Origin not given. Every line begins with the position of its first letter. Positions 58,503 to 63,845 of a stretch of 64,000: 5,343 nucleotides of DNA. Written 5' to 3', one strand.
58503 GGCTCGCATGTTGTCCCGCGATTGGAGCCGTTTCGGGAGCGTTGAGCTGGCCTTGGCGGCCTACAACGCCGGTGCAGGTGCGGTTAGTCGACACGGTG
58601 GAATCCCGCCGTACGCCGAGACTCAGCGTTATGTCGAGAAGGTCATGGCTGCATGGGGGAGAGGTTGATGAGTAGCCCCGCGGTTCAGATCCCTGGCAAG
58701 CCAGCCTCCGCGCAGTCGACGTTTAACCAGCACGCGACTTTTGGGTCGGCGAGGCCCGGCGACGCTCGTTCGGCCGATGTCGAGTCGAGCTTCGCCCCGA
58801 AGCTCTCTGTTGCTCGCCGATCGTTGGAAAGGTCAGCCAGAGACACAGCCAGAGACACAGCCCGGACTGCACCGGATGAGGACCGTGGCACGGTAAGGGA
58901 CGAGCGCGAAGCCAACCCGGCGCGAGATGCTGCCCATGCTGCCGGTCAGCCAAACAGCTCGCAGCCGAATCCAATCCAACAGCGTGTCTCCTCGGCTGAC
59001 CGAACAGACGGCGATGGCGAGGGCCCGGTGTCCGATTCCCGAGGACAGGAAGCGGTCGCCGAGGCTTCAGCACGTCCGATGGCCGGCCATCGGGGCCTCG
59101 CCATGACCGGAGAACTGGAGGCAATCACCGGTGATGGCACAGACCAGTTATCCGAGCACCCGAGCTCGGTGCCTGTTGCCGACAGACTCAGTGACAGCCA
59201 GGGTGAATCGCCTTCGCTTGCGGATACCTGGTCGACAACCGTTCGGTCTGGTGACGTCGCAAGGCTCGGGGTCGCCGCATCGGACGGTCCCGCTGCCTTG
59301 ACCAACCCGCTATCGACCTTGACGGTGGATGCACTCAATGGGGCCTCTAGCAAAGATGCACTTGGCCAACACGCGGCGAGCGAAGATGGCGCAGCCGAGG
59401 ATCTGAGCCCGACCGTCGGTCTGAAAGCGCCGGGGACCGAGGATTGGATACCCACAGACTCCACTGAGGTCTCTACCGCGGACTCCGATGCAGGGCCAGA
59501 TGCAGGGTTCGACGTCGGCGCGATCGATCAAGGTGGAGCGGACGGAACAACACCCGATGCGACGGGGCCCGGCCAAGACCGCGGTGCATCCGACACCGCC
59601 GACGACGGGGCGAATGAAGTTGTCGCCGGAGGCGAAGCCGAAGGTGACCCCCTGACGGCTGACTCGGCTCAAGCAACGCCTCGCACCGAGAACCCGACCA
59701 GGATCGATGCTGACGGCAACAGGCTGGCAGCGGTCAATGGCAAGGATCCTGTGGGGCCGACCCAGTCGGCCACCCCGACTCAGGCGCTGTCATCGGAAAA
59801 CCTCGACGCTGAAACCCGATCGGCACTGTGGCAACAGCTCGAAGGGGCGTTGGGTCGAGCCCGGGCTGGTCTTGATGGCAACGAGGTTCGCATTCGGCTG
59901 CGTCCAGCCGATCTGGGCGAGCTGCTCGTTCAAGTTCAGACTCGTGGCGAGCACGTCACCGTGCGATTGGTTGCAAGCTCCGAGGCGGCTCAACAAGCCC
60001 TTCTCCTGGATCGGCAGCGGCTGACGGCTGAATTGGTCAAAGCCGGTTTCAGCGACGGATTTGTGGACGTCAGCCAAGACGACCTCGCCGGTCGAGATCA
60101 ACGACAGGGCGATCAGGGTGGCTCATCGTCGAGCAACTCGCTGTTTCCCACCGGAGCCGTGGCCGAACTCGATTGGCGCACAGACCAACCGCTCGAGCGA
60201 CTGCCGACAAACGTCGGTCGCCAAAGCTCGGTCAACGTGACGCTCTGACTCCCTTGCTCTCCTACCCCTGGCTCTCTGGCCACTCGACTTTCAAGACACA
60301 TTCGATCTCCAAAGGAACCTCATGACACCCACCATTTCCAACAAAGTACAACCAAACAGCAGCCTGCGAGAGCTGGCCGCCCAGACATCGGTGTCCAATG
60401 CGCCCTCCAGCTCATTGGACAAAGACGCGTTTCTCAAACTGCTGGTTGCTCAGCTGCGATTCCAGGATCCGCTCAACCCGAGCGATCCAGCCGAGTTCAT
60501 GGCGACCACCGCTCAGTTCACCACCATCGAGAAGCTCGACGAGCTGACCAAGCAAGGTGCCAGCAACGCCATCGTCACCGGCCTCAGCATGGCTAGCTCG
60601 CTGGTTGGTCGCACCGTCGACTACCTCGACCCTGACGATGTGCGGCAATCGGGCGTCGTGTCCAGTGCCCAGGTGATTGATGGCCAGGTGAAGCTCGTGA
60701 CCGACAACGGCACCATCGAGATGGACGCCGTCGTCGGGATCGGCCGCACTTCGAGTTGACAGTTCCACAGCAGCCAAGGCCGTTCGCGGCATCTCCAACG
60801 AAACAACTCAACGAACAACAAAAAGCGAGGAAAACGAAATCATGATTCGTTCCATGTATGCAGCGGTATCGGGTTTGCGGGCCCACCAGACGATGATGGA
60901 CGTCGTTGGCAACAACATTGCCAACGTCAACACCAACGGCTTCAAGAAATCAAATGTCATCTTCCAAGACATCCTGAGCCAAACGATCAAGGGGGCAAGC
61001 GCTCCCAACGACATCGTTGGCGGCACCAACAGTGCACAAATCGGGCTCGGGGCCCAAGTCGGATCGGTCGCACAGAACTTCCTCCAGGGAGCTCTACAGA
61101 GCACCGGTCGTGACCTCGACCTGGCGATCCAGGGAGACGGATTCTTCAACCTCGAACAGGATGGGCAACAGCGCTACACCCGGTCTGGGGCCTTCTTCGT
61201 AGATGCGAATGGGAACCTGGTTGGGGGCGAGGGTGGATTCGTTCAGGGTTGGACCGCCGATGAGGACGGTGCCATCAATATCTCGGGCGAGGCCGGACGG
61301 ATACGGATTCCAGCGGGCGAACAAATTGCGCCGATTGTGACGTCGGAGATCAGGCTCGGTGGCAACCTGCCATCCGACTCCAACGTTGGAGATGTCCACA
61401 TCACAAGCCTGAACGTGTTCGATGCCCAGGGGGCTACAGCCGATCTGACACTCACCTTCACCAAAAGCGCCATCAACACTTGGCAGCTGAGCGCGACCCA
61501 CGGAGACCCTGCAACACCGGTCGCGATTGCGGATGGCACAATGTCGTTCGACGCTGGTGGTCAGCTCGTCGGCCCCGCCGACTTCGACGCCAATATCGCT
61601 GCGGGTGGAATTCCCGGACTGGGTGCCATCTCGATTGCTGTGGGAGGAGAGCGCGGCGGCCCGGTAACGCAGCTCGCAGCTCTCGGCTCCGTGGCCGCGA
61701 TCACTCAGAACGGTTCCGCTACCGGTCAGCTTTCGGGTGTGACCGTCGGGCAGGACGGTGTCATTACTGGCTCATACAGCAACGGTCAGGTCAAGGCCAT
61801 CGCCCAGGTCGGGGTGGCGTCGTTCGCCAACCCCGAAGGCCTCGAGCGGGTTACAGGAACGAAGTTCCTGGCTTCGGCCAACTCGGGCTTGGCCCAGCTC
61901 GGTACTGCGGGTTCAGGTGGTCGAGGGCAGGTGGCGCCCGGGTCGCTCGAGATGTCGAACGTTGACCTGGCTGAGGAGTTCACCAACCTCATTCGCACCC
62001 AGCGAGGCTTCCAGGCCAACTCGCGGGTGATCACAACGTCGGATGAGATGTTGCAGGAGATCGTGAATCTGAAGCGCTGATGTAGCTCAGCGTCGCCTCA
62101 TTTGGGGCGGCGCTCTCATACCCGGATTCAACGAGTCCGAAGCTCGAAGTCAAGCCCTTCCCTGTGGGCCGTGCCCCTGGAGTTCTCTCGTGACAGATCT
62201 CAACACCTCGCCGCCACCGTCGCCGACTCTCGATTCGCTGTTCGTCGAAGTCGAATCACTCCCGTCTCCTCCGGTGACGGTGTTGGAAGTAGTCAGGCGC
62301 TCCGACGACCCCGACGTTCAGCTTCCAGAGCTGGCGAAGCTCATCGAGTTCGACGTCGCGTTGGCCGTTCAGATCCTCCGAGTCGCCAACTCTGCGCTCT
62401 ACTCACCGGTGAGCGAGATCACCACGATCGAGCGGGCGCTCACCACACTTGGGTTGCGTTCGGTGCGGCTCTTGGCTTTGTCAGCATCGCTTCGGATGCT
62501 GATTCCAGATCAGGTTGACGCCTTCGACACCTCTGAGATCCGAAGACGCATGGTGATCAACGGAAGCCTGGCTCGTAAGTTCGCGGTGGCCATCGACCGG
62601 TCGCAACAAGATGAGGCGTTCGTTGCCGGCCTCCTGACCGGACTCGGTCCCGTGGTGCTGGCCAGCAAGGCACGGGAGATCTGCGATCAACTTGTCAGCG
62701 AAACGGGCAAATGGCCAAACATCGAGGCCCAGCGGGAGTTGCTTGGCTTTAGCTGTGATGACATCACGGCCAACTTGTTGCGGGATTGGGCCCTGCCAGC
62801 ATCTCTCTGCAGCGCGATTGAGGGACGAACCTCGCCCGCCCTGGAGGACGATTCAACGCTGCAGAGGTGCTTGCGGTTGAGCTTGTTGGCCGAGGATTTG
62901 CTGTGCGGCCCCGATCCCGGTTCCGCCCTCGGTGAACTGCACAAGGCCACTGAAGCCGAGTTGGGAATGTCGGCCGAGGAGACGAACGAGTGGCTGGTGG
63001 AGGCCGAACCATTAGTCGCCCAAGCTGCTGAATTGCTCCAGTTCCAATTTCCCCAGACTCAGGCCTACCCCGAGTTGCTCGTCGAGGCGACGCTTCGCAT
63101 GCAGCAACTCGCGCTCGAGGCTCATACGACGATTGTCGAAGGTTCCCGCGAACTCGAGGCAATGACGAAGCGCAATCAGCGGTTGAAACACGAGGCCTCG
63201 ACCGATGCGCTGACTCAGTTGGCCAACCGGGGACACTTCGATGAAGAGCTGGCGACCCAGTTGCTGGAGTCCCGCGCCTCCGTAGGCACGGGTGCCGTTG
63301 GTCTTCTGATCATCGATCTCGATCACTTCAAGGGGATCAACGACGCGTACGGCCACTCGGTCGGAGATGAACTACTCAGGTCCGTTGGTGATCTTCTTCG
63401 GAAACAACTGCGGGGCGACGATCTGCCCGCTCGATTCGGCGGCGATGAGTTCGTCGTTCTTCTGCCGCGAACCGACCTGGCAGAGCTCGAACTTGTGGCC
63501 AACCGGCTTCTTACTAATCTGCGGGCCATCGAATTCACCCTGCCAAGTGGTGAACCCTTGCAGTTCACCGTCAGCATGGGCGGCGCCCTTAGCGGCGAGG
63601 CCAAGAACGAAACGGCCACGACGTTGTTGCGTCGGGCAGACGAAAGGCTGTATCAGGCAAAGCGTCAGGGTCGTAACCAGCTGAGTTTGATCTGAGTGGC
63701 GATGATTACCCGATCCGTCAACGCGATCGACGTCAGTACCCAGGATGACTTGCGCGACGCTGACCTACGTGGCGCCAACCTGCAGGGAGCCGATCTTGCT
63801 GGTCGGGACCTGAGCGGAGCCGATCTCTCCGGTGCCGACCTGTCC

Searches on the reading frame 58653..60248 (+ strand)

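Call 69: search_protein_families(library=pfam, proteins=[window:58653-60248:+], max_evalue=0.001)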
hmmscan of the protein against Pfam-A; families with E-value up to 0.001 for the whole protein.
window:58653-60248:+ (531 aa): 1 family
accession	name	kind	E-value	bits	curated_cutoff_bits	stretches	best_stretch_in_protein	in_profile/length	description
PF02120.21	Flg_hook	-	2.6e-13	50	29.8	1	408-477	11-80/85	Flagellar hook-length control protein FliK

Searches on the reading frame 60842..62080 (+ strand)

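Call 69: search_protein_families(library=pfam, proteins=[window:60842-62080:+], max_evalue=0.001)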
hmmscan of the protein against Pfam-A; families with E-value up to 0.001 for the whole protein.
window:60842-62080:+ (412 aa): 4 families
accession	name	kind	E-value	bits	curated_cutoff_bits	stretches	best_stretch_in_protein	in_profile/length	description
PF06429.18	Flg_bbr_C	-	2.3e-19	69.1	23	1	366-410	2-46/46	Flagellar basal body rod FlgEFG protein C-terminal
PF22692.1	LlgE_F_G_D1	-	3.9e-12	46.6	27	1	95-156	1-56/64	Flagellar hook protein FlgE/F/G D1 domain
PF00460.25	Flg_bb_rod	-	2.2e-10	40.7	20.7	1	5-35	1-31/31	Flagella basal body rod protein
PF07559.19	FlgE_D2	-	2.3e-09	38.3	22.7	1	186-291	22-141/142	Flagellar basal body protein FlaE D2 domain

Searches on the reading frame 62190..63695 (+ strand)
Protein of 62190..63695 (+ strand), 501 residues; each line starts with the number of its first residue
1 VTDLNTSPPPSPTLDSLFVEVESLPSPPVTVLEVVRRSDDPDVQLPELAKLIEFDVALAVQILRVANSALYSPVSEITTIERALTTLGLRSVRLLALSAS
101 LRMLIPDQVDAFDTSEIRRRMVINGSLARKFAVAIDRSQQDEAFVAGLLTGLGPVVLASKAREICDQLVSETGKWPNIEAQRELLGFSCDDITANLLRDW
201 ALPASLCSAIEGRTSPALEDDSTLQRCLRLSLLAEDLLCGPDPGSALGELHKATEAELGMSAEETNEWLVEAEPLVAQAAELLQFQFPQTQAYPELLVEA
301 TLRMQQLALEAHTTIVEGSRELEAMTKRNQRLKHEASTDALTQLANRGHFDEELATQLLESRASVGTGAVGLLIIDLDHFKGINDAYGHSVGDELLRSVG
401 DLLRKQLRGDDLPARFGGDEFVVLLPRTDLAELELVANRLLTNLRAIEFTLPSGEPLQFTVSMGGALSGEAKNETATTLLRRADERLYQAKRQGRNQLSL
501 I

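Call 69: search_protein_families(library=pfam, proteins=[window:62190-63695:+], max_evalue=0.001)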
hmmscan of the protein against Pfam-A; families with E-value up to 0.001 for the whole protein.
window:62190-63695:+ (501 aa): 2 families
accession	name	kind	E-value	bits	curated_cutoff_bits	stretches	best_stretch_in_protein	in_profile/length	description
PF00990.26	GGDEF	-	4.1e-45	153.9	23.8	1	336-497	1-161/161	Diguanylate cyclase, GGDEF domain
PF08668.18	HDOD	-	1.4e-41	142.6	22.9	1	24-212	1-192/196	HDOD domain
